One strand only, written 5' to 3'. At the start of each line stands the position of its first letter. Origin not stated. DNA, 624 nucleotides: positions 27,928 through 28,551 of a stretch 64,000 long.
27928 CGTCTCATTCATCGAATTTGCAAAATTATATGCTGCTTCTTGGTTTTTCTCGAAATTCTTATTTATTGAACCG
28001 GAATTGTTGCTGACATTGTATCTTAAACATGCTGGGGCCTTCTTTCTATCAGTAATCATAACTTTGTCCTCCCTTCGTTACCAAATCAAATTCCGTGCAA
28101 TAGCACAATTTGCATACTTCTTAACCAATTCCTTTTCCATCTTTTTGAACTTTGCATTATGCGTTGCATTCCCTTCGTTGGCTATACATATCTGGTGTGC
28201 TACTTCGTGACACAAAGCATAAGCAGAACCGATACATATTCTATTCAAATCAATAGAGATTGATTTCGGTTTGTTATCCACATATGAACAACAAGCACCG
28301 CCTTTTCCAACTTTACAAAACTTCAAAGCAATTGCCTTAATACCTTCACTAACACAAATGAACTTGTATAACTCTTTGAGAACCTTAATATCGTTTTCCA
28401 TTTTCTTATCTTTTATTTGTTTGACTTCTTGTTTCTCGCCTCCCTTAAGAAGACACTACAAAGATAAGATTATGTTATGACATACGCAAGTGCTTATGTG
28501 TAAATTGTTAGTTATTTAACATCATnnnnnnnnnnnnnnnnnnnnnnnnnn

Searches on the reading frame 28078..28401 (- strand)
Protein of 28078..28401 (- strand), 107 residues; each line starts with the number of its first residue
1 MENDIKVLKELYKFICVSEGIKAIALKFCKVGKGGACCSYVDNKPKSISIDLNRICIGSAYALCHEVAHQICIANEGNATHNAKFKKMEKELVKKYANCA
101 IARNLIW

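Call 15: search_protein_families(library=phrogs, proteins=[window:28078-28401:-])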
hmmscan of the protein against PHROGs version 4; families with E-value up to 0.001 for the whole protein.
window:28078-28401:- (107 aa): 0 families

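Call 62: search_protein_families(library=pfam, max_evalue=0.05, proteins=[window:28078-28401:-])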
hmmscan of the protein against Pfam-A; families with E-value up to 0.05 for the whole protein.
window:28078-28401:- (107 aa): 3 families
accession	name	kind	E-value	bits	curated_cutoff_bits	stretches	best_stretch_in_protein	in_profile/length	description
PF10263.15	SprT-like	-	3e-05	24.3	25.6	1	46-100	42-103/108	SprT-like family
PF01400.30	Astacin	-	0.0029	17.8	22.5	1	24-95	44-114/189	Astacin (Peptidase family M12A)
PF12725.13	DUF3810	-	0.012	15.4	28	1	61-79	192-210/311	Protein of unknown function (DUF3810)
